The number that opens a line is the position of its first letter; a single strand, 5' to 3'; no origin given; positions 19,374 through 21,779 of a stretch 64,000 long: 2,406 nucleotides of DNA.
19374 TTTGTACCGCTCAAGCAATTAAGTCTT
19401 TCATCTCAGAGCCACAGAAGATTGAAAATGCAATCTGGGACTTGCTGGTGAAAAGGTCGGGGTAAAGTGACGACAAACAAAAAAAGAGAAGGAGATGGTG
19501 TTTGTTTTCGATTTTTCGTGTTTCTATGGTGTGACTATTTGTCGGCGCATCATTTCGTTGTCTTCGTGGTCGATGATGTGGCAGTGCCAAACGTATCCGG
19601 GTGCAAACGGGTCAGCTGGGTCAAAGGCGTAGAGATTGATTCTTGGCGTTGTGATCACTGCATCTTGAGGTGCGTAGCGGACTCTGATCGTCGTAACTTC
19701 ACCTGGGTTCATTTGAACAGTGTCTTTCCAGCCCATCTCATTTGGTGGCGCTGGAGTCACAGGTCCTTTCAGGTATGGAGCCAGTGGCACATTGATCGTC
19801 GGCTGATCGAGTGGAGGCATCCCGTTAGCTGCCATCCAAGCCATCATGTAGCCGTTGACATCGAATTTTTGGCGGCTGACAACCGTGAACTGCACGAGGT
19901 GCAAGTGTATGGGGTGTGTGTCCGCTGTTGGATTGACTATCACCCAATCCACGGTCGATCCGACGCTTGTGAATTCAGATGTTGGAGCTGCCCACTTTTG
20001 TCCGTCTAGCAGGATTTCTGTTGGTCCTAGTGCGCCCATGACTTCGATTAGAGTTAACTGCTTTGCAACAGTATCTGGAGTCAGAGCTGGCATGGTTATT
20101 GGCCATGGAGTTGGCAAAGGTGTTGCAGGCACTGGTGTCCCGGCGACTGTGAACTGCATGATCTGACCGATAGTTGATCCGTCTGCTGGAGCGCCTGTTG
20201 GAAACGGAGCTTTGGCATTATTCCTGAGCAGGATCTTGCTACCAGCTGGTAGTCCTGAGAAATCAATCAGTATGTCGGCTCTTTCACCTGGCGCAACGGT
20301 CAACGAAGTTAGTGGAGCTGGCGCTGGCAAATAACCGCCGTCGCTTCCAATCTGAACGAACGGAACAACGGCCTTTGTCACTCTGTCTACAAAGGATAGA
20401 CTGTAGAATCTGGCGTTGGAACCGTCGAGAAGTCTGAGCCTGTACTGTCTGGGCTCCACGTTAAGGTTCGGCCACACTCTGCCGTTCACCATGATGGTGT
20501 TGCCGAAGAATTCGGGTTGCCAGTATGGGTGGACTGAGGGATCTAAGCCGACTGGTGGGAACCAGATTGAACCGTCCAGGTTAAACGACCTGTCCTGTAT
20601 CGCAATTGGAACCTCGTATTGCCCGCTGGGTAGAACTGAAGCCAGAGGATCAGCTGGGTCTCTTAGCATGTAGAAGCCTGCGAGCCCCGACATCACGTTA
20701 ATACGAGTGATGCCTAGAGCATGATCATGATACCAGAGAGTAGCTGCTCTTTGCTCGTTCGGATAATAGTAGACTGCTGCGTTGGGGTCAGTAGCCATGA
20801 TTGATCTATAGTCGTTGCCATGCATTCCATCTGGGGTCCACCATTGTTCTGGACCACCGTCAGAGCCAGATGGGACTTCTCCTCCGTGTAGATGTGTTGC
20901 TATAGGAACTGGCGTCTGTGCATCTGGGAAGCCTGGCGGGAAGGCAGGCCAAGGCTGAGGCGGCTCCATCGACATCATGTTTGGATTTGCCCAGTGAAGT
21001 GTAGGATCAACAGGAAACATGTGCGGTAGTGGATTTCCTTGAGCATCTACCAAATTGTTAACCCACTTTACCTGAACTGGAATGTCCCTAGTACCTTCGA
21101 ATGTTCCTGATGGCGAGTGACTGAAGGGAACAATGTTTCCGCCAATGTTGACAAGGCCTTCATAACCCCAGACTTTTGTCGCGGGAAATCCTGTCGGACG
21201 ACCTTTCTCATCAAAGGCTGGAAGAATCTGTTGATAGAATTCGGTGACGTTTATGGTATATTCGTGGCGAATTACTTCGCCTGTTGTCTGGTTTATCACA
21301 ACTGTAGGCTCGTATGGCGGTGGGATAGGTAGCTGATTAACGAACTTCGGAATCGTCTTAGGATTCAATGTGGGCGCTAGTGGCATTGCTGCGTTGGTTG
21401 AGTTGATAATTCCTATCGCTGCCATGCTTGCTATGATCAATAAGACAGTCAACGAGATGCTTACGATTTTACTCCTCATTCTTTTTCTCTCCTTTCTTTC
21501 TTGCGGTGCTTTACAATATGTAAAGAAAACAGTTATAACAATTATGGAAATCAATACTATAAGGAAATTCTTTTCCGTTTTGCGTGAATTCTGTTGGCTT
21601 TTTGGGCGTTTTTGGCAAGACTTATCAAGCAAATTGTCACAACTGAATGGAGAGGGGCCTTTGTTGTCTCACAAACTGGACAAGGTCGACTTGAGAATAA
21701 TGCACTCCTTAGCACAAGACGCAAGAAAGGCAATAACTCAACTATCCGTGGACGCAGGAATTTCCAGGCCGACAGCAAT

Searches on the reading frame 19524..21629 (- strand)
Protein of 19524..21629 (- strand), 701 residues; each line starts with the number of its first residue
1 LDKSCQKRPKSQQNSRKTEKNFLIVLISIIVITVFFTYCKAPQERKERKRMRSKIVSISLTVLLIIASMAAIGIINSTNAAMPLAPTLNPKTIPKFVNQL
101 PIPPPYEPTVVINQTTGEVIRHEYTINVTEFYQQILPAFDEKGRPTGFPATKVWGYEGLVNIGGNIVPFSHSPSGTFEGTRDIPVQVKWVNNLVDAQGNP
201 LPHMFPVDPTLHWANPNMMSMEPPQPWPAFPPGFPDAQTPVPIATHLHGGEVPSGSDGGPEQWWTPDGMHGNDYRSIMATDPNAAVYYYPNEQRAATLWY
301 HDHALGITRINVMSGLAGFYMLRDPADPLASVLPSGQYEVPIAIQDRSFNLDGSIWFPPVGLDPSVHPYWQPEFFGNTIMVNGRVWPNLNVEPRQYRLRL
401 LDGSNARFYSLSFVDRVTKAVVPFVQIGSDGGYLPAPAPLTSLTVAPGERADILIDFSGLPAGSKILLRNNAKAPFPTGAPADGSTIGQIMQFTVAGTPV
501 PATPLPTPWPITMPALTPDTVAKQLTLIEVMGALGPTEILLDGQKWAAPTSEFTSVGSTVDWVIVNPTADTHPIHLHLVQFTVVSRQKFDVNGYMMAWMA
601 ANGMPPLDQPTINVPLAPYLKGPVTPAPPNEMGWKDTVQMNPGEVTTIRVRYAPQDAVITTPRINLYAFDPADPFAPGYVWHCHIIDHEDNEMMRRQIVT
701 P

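Call 54: search_protein_families(library=ncbifam, proteins=[window:19524-21629:-], max_evalue=0.00001)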
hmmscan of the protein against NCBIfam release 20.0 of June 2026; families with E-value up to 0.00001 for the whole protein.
window:19524-21629:- (701 aa): 3 families
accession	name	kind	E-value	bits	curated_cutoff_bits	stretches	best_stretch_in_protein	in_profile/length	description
NF045554.1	AmiPhnlOxPhsA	equivalog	3.2e-68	230.7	950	2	148-498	40-364/581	O-aminophenol oxidase PhsA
NF008205.1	PRK10965.1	equivalog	3.1e-39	135.2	525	1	243-458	99-289/529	multicopper oxidase CueO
NF008135.0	PRK10883.1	equivalog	7.1e-24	84.1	581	1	278-458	121-286/471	cell division protein FtsP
